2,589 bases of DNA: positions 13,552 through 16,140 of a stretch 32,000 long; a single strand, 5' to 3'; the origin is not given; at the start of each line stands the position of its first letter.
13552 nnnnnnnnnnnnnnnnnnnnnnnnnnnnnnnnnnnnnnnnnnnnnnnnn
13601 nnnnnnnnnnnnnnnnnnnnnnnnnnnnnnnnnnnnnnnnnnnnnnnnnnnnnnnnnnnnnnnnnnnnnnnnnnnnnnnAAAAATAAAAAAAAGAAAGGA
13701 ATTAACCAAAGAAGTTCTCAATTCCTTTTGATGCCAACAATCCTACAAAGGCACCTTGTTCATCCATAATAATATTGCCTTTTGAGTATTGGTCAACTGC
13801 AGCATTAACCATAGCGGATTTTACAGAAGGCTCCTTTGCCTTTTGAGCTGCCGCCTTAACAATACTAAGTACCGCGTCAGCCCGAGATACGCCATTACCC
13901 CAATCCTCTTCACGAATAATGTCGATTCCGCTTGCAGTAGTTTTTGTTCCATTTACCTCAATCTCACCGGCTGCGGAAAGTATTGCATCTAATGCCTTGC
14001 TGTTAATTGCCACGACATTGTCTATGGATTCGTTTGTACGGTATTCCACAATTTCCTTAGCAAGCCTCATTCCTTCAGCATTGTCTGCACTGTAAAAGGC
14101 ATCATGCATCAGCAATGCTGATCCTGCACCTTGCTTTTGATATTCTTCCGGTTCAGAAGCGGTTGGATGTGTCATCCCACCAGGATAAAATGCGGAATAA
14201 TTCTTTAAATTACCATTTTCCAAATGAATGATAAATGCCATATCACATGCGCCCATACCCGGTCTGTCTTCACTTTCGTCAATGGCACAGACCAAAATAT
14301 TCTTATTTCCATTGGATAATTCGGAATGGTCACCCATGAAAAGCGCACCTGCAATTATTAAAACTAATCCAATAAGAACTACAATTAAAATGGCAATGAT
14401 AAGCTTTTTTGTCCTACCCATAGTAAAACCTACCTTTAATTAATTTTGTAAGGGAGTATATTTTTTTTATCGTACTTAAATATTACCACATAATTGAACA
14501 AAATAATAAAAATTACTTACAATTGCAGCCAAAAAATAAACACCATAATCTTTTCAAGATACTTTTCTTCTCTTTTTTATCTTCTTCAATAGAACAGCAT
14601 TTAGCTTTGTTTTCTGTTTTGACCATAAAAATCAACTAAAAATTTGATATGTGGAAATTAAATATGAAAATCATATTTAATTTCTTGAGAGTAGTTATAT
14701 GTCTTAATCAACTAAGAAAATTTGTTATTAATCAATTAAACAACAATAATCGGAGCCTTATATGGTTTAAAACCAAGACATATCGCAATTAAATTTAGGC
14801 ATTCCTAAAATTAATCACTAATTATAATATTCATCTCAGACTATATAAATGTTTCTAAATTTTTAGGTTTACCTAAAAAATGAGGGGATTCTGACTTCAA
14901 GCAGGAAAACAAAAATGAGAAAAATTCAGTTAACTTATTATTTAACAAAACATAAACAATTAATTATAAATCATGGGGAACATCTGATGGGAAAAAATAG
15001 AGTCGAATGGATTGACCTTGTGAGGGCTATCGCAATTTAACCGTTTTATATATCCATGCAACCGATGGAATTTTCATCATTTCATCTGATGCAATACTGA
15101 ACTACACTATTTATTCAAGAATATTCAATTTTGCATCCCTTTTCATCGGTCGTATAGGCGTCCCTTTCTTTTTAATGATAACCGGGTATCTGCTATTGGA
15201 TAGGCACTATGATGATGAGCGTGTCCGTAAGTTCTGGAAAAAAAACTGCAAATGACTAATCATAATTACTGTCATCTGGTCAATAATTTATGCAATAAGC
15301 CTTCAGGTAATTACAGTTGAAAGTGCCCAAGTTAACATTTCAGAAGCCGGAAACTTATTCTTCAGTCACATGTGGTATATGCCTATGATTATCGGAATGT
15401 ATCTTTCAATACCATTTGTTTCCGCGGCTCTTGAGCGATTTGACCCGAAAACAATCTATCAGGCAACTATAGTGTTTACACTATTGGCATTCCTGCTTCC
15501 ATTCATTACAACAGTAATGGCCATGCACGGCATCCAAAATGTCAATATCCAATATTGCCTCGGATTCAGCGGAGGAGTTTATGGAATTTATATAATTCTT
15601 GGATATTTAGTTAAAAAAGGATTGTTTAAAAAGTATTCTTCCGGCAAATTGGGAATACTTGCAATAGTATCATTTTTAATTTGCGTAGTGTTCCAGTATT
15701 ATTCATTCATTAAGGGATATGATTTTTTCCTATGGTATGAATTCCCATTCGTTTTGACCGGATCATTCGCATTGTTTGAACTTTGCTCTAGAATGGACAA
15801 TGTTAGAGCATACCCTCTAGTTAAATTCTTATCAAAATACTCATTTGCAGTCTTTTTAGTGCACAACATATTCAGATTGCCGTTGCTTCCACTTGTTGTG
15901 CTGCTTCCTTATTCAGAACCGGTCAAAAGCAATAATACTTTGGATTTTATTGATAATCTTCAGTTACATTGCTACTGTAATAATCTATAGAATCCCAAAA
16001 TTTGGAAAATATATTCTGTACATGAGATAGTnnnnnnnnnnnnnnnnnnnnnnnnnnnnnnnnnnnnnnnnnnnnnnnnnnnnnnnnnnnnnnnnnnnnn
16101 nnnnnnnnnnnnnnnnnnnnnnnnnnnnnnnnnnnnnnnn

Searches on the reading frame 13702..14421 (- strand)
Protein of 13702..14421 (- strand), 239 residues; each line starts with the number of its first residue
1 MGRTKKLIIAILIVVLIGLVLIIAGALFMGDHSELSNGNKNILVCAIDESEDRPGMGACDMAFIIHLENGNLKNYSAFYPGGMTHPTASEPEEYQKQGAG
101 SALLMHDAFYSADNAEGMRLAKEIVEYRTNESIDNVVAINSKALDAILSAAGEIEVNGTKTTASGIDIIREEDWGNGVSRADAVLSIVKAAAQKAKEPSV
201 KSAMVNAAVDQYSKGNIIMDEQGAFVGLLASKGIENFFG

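Call 10: search_protein_families(library=pfam, proteins=[window:13702-14421:-], max_evalue=0.01)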
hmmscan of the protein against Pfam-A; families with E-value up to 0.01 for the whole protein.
window:13702-14421:- (239 aa): 1 family
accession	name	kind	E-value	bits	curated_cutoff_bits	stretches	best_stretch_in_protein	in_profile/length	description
PF13196.11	DUF4012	-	4.2e-25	89.4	28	1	37-165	1-135/144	Protein of unknown function (DUF4012)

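Call 69: search_protein_families(library=ncbifam, proteins=[window:13702-14421:-], max_evalue=1)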
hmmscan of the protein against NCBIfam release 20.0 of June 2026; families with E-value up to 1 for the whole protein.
window:13702-14421:- (239 aa): 1 family
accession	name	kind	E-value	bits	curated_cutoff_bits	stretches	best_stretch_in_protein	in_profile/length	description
TIGR00350.1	lytR_cpsA_psr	domain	0.1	12.9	62.3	1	107-161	41-95/152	LCP family glycopolymer transferase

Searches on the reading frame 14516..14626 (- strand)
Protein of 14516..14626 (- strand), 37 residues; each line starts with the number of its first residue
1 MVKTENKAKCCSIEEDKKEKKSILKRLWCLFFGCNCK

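Call 69: search_protein_families(library=ncbifam, proteins=[window:14516-14626:-], max_evalue=1)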
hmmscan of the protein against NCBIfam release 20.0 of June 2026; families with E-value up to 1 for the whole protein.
seq(37 aa): 0 families

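Call 70: search_protein_families(library=pfam, proteins=[window:14516-14626:-], max_evalue=1)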
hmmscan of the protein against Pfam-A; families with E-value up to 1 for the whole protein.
seq(37 aa): 0 families

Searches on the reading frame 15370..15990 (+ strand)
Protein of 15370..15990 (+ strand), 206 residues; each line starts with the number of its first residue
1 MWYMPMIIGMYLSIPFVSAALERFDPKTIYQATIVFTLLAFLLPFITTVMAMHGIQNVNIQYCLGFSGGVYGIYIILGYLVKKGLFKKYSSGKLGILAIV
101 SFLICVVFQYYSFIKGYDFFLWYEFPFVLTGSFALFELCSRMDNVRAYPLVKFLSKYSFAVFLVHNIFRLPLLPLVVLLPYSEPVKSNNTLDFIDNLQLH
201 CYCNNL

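Call 10: search_protein_families(library=pfam, proteins=[window:15370-15990:+], max_evalue=0.01)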
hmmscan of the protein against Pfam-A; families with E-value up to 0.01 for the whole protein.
window:15370-15990:+ (206 aa): 1 family
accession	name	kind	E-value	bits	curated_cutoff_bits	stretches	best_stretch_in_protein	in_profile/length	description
PF01757.29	Acyl_transf_3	-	7.7e-15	55.2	31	1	1-179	125-300/326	Acyltransferase domain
